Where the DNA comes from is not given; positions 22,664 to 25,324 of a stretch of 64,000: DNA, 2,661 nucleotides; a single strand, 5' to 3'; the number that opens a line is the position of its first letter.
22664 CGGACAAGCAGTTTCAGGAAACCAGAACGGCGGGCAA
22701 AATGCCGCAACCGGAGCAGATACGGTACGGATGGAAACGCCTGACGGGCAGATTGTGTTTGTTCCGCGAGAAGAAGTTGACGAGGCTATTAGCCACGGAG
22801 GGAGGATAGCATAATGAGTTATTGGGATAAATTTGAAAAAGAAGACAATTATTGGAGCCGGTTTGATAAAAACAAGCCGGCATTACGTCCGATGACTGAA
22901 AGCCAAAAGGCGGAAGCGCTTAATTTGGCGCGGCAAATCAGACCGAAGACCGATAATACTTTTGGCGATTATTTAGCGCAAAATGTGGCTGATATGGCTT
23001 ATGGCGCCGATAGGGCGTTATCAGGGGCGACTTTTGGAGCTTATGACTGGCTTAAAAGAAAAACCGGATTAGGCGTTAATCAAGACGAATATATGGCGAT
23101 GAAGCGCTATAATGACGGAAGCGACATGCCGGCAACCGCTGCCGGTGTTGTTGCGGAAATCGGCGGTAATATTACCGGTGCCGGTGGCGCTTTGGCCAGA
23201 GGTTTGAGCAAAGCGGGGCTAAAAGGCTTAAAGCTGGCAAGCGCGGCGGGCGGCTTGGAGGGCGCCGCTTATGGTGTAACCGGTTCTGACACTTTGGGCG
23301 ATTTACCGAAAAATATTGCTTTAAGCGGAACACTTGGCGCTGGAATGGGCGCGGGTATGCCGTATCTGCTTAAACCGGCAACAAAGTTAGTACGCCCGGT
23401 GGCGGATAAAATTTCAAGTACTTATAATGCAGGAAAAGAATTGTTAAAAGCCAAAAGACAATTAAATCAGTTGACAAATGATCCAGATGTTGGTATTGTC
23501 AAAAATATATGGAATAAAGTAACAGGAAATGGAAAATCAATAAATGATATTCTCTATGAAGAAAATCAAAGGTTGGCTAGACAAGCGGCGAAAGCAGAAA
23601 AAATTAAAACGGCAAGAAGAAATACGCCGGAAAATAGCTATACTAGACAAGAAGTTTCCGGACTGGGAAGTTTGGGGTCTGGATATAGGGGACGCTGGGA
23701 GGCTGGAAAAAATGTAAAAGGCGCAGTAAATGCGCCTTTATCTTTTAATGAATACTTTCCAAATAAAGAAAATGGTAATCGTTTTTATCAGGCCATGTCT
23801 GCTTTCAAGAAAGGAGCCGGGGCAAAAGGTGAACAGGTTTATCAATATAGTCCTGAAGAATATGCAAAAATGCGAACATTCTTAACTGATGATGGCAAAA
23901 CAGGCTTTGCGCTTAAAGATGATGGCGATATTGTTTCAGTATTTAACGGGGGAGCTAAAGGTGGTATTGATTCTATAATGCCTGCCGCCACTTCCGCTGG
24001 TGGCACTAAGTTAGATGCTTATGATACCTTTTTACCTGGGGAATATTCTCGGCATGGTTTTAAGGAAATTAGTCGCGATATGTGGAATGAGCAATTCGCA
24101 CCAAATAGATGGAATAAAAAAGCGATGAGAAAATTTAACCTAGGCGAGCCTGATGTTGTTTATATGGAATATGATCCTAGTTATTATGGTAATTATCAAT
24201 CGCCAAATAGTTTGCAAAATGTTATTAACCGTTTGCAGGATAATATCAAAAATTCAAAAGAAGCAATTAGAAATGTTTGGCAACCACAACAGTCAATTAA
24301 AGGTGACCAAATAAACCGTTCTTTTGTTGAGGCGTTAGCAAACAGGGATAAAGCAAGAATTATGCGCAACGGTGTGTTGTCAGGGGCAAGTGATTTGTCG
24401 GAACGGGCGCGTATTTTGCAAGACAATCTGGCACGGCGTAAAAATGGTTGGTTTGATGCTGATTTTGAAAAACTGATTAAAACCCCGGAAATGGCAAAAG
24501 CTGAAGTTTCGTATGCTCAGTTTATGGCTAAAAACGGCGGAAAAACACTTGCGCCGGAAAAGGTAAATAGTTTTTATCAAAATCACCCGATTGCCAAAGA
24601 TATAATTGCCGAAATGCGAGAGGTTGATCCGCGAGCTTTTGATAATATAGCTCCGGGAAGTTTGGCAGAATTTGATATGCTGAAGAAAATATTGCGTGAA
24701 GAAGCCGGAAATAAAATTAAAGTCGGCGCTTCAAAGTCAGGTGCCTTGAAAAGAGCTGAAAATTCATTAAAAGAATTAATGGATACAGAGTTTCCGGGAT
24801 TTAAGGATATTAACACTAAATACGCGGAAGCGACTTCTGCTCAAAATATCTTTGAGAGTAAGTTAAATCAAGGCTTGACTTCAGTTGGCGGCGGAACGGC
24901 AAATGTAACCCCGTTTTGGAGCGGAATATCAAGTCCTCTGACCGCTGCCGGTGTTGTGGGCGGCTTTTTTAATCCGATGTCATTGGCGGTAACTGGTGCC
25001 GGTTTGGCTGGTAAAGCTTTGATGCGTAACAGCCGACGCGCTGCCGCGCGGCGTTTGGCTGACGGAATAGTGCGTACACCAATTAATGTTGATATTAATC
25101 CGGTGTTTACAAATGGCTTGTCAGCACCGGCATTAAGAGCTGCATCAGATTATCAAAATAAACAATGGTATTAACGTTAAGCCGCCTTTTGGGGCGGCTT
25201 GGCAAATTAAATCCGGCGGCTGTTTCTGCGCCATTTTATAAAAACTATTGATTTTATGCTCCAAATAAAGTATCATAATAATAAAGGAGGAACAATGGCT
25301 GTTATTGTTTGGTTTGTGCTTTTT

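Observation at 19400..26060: Orphan 6.5-kb island next to tRNA-Ser: three large unknown proteins (397, 674, 786 aa) plus three mini membrane proteins, with no capsid, portal, terminase or integrase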

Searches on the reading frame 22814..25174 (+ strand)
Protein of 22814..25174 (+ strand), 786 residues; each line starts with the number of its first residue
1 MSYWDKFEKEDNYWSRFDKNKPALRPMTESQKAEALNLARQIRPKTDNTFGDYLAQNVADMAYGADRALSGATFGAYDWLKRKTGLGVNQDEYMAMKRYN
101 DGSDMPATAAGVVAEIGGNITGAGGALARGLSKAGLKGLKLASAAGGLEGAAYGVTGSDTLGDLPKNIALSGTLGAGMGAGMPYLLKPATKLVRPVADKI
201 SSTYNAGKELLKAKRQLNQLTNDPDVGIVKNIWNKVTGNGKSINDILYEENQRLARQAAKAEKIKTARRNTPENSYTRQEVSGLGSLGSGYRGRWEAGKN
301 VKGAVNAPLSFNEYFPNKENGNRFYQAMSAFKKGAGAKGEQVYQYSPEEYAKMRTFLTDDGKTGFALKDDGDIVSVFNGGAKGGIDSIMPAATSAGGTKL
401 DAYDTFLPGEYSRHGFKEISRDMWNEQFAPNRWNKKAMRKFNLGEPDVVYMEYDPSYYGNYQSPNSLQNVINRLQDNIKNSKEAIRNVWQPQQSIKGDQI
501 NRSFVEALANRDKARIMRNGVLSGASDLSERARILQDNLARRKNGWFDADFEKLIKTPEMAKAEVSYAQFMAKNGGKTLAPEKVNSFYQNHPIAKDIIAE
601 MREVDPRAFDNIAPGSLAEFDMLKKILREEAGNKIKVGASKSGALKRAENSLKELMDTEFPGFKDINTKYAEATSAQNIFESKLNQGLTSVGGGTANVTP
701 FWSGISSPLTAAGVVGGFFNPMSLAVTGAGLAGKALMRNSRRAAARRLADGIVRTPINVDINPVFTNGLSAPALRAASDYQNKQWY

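Call 4: search_protein_families(library=pfam, proteins=[window:22814-25174:+], max_evalue=0.1)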
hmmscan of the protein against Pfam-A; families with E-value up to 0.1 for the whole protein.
window:22814-25174:+ (786 aa): 0 families

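Call 5: search_protein_families(library=phrogs, proteins=[window:22814-25174:+], max_evalue=0.1)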
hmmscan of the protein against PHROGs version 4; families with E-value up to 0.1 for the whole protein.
window:22814-25174:+ (786 aa): 3 families
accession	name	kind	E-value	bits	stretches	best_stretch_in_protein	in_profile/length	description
phrog_2563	-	unknown function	1.8e-12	48.8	1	346-452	42-131/134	-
phrog_5880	-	unknown function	5.1e-08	33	1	28-262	35-273/661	-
phrog_38351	-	unknown function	0.014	16.9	0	608-675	7-71/84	-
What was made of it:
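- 22814..25174 (+): ORF3 (786 aa): putative ejection protein built from a conserved N module (aa 1-~230), an optional central cassette (aa ~255-500) and a conserved C module (aa 502-786) with a Gly-rich hydrophobic hairpin. PHROG 5880 and 2563 match (call 5).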

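Call 9: search_dna_similar(query=window:22814-25174:+, collection=phages, mode=protein, max_evalue=0.001)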
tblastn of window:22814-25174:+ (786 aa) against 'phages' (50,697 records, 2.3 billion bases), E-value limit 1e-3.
Records with a match: 137; places in all: 137; records where one place covers at least 80% of the query: 0.
Best place of each record, by identity: <60% 137.
By first word of the organism name: Streptomyces 127; Microbacterium 3; Pseudomonas 3; Haloarcula 2; Limnohabitans 1; Methanobrevibacter 1.
By host as written in the record: Streptomyces griseus ATCC 10137 28; Streptomyces lividans JI 1326 24; Streptomyces xanthochromogenes NRRL B-5410 23; Streptomyces lividans 8; Streptomyces venezuelae ATCC 10712 7; Streptomyces sp. 6; Streptomyces baarnensis NRRL B-2842 5; Streptomyces griseofuscus ATCC 23916 5; and 17 more.
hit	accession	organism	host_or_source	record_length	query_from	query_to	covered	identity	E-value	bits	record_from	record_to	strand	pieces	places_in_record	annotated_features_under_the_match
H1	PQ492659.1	Limnohabitans phage DC33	Limnohabitans sp. DCL3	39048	254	459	26%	40.7%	3e-33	144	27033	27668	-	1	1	hypothetical protein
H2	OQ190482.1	Microbacterium phage UtzChips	Microbacterium sp. ISAT203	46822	324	472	19%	38.2%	1e-22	110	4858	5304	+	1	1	4: minor capsid protein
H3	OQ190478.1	Microbacterium phage Barnstormer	Microbacterium sp. ISAT203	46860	324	472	19%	37.5%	3e-22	108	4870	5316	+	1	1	4: minor capsid protein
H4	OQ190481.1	Microbacterium phage Caron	Microbacterium sp. ISAT203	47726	324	472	19%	36.8%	3e-22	109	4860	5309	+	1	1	4: minor capsid protein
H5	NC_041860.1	Streptomyces phage Danzina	Streptomyces venezuelae ATCC 10712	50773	346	493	19%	32.0%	2e-7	61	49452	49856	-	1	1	hypothetical protein (x2)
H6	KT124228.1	Streptomyces phage Danzina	Streptomyces venezuelae ATCC 10712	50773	346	493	19%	32.0%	2e-7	61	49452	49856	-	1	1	acetyltransferase | hypothetical protein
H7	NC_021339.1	Streptomyces phage Zemlya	Streptomyces lividans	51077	346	493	19%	32.0%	2e-7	61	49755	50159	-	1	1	76: acetyltransferase | 75: hypothetical protein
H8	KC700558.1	Streptomyces phage Zemlya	Streptomyces lividans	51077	346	493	19%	32.0%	2e-7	61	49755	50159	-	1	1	76: acetyltransferase | 75: hypothetical protein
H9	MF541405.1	Streptomyces phage Celeste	Streptomyces xanthochromogenes NRRL ...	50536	346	493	19%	32.0%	2e-7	61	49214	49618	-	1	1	acetyltransferase | hypothetical protein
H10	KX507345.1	Streptomyces phage Brataylor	Streptomyces venezuelae ATCC 10712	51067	346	493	19%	31.4%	3e-7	60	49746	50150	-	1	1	acetyltransferase | hypothetical protein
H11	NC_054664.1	Streptomyces phage Amethyst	Streptomyces xanthochromogenes NRRL ...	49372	325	451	16%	35.7%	4e-9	67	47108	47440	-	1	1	hypothetical protein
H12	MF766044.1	Streptomyces phage Amethyst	Streptomyces xanthochromogenes NRRL ...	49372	325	451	16%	35.7%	4e-9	67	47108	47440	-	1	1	acetyltransferase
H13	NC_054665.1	Streptomyces phage Tefunt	Streptomyces xanthochromogenes NRRL ...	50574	325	451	16%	35.7%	1e-8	65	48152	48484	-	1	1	hypothetical protein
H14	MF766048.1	Streptomyces phage Tefunt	Streptomyces xanthochromogenes NRRL ...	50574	325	451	16%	35.7%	1e-8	65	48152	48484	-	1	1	acetyltransferase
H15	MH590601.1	Streptomyces phage Haizum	Streptomyces xanthochromogenes NRRL ...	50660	325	451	16%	35.7%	1e-8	65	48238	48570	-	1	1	77: acetyltransferase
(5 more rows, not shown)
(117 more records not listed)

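Call 12: find_related_loci(query=window:22814-25174:+, collection=viral_contigs, flank=10000)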
Query window:22814-25174:+ (786 aa) in viral_contigs; peptide patterns used: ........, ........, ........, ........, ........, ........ (x = any residue, [..] = any of these).
4 stretches matched a pattern, but none encodes a relative of the query by tblastn (E <= 1e-3).

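Call 17: find_homologous_proteins(query=window:22814-25174:+)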
Query window:22814-25174:+ (786 aa): 457 proteins with E <= 0.001 among 8000 candidates; the best 120 are listed.
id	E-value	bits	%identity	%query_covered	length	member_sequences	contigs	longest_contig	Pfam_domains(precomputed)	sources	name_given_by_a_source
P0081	0.0e+0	1750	99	100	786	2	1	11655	-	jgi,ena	jgi:hypothetical protein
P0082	0.0e+0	1146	68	98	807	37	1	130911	-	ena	-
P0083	0.0e+0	1060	66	95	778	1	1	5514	-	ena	-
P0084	0.0e+0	1055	64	97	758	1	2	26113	-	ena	-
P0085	0.0e+0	1054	64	97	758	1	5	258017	-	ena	-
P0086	0.0e+0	1053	64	97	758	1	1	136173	-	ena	-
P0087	0.0e+0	1053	64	98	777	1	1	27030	-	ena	-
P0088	0.0e+0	1052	66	95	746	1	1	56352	-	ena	-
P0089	0.0e+0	1052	64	97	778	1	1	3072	-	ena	-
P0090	0.0e+0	1051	64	97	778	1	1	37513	-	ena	-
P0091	0.0e+0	1049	64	97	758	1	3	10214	-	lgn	-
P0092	0.0e+0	1049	64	97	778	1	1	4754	-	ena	-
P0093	0.0e+0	1047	64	98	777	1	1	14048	-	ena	-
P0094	0.0e+0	1045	64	97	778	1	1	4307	-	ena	-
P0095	0.0e+0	1041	63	97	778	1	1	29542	-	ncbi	-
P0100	1.3e-291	988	99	36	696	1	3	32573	-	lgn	-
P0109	8.7e-207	707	49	95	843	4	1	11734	-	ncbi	ncbi:MAG: hypothetical protein VZR95_04185 [Alphaproteobacteria bacterium]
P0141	5.1e-132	460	37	95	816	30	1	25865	-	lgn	-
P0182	1.8e-126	442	59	35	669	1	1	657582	-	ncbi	ncbi:MAG: hypothetical protein V8R89_06170 [Alphaproteobacteria bacterium]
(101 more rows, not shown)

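Call 18: find_encoding_contigs(protein=P0085, flank=10000, max_places=3)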
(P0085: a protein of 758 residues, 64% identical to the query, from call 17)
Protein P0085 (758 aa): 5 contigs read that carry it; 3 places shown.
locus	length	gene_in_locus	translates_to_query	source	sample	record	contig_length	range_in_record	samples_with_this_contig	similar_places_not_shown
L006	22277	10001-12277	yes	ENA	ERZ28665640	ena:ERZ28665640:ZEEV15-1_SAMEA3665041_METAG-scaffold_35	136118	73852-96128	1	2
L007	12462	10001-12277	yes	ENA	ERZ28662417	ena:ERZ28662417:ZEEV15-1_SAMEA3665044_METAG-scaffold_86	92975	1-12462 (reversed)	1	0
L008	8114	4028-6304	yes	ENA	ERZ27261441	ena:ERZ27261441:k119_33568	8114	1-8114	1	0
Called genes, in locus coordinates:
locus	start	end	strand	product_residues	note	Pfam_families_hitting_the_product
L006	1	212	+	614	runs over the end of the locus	PF16510:P22_portal (faint)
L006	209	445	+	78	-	-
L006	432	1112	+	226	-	-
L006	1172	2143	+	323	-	-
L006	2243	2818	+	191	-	-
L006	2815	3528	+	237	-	-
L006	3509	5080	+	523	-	-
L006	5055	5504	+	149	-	-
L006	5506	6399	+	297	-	PF13884:Peptidase_S74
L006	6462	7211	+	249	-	PF07484:Collar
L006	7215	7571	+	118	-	-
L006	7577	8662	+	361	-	PF07484:Collar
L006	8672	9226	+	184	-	PF28596:Caudo_TAP_N (faint), PF16778:Phage_tail_APC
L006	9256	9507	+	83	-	-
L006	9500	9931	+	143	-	PF07486:Hydrolase_2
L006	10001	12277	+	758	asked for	-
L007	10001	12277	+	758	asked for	-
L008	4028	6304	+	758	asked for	-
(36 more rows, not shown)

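Call 19: find_encoding_contigs(protein=P0182, flank=10000, max_places=2)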
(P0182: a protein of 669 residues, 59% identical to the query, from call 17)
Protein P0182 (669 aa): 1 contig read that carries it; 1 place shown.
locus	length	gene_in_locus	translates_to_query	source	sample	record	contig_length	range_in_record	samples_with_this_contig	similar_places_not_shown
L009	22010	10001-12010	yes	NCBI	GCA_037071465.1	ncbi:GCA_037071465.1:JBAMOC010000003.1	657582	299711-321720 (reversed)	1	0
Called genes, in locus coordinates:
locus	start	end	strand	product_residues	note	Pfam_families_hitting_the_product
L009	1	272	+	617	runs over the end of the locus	PF16510:P22_portal (faint)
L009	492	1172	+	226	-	-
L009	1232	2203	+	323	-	-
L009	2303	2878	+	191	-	-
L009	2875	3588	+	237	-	-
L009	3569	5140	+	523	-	-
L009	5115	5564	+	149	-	-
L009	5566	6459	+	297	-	PF13884:Peptidase_S74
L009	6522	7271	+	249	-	PF07484:Collar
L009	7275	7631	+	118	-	-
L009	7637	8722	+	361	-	PF07484:Collar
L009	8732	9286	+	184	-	PF28596:Caudo_TAP_N (faint), PF16778:Phage_tail_APC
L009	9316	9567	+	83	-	-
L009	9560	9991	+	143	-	PF07486:Hydrolase_2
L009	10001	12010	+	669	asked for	-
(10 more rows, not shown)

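Call 32: find_encoding_contigs(protein=P0081, flank=10000, max_places=2)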
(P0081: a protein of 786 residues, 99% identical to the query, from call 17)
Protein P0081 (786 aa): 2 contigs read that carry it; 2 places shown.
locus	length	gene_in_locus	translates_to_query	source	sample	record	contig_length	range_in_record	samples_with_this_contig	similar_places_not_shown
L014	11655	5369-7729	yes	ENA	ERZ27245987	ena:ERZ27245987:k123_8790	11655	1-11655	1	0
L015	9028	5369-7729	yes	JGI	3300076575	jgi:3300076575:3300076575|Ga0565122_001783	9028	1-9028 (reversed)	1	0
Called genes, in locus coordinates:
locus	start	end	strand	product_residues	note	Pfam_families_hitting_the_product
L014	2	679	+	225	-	?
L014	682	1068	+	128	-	-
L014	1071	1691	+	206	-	-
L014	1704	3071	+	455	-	PF13306:LRR_5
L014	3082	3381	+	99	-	-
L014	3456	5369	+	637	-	-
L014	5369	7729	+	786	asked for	-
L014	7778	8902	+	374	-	-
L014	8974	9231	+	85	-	-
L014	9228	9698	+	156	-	PF00959:Phage_lysozyme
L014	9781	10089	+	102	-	-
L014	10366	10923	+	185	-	-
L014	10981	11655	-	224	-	?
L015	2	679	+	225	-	?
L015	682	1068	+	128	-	-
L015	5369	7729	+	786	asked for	-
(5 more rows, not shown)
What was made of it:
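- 22814..25174 (+): A 99% identical copy lies in phage contig L014 (call 32).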

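Call 33: search_solved_structures(query=window:22814-25174:+, max_evalue=1, show_alignments=2)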
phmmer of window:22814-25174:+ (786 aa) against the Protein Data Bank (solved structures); distinct sequences matched with E-value up to 1: 4.
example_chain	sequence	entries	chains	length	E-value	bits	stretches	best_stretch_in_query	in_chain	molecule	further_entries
3les_A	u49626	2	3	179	0.28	12.9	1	163-265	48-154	RNA polymerase sigma factor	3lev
1ku2_A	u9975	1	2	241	0.31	12.7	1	165-280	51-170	sigma factor sigA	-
3ugo_A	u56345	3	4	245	0.33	12.7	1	165-280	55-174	RNA polymerase sigma factor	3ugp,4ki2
4xln_F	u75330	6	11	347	0.65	11.7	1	166-279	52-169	RNA polymerase sigma factor SigA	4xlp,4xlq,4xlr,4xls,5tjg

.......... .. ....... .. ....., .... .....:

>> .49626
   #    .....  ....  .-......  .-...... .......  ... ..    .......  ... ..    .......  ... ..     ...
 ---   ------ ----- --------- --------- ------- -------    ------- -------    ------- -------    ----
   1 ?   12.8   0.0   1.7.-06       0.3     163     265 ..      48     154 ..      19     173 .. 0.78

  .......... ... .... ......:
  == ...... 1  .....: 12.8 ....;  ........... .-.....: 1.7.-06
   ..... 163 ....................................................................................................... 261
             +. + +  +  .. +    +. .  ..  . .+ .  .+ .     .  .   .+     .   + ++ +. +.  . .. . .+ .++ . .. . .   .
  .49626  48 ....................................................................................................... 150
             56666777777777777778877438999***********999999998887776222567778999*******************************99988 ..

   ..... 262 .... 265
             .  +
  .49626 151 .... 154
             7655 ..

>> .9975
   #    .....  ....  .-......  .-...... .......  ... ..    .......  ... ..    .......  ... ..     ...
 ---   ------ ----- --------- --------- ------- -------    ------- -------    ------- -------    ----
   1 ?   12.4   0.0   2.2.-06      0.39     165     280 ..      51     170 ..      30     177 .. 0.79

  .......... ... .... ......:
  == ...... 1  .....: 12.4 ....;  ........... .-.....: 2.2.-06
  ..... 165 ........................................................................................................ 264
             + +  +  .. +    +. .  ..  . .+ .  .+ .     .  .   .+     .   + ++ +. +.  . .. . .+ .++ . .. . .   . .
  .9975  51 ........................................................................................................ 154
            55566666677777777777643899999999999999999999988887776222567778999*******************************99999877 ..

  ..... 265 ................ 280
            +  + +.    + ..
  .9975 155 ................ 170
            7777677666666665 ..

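Call 38: search_protein_families(library=pfam, proteins=[P0100, P0085, P0182, P0082, P0109, P0141], max_evalue=0.01)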
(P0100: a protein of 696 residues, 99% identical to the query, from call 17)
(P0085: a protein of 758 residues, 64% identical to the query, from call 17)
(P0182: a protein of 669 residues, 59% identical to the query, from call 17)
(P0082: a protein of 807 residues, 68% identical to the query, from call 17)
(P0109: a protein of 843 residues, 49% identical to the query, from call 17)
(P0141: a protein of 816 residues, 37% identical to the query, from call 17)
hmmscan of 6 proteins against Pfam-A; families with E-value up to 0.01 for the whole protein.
P0100 (696 aa): 0 families

P0085 (758 aa): 0 families

P0182 (669 aa): 0 families

P0082 (807 aa): 0 families

P0109 (843 aa): 0 families

P0141 (816 aa): 0 families

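Call 61: search_solved_structures(query=A2, max_evalue=1)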
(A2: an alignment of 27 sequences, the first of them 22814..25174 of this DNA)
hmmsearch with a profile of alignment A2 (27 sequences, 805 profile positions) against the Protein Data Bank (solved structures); distinct sequences matched with E-value up to 1: 6.
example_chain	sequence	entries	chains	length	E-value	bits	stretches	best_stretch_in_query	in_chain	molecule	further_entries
4pyt_A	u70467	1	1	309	0.28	12.7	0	138-184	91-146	UDP-N-acetylenolpyruvoylglucosamine reductase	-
1ku2_A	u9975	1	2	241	0.32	12.5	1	239-303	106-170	sigma factor sigA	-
3ugo_A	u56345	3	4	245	0.33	12.4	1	239-303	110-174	RNA polymerase sigma factor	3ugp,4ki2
3les_A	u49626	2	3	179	0.66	11.4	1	210-285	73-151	RNA polymerase sigma factor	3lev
4xln_F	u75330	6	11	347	0.66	11.4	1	239-302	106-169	RNA polymerase sigma factor SigA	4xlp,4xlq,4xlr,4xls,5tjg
1l9u_H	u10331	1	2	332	0.84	11.1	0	240-302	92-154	SIGMA FACTOR SIGA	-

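Call 68: predict_structure(alignment_id=A2)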
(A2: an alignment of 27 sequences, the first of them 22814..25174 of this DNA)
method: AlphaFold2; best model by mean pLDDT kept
length: 786 residues; sequences in the alignment: 27
mean_pLDDT: 53.5   pTM: 0.31
mean pLDDT of the five models: 53.5, 52.5, 50.6, 50.3, 49.3
residues with pLDDT >= 90: 14; 70-90: 231; 50-70: 148; < 50: 393
segments of 3 or more residues with pLDDT < 50: 1-204, 213-241, 249-252, 284-289, 404-408, 423-433, 435-446, 458-471, 483-499, 694-737, 752-786
pLDDT, mean of each block of 10 residues (from residue 1): 38 36 39 41 33 34 34 34 36 37 27 23 23 21 21 21 25 27 28 32 47 48 40 42 48 54 60 63 49 74 68 88 90 69 81 88 85 77 66 77 52 61 47 46 49 57 39 53 43 34 79 75 62 73 64 77 79 80 86 83 71 79 80 63 82 85 82 81 81 43 26 25 25 40 62 32 31 38 33
secondary structure, 60 per line:
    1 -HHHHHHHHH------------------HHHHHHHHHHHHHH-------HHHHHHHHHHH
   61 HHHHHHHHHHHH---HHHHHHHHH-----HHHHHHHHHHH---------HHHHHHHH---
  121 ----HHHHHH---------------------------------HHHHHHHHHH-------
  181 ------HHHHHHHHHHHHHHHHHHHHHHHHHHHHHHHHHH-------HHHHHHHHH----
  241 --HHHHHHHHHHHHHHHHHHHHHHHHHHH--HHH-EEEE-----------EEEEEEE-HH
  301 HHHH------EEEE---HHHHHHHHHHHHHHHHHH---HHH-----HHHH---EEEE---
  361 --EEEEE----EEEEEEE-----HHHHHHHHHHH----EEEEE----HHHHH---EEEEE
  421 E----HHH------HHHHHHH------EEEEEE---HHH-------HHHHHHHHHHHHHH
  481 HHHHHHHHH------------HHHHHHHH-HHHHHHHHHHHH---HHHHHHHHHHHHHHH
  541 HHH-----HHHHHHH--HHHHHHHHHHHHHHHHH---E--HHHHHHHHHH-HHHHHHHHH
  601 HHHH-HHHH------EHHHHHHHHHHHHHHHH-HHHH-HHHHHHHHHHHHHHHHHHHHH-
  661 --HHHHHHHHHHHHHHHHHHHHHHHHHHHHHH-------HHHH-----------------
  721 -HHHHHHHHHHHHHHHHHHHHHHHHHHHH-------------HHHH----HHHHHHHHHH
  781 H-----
elements in order (helices of 4 or more, strands of 3 or more residues): H2-10 H29-42 H50-72 H76-84 H90-100 H110-117 H125-130 H164-173 H187-220 H228-236 H243-269 E276-279 E291-297 H299-304 E311-314 H318-335 H347-350 E354-357 E363-367 E372-378 H384-394 E399-403 H408-412 E416-421 H435-441 E448-453 H467-489 H502-509 H511-522 H526-543 H549-555 H558-574 H581-590 H592-604 H606-609 H617-632 H634-637 H639-659 H663-692 H700-703 H722-749 H763-766 H771-781
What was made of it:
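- The ORF3 model is poor, with pLDDT 53.5 (call 68).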
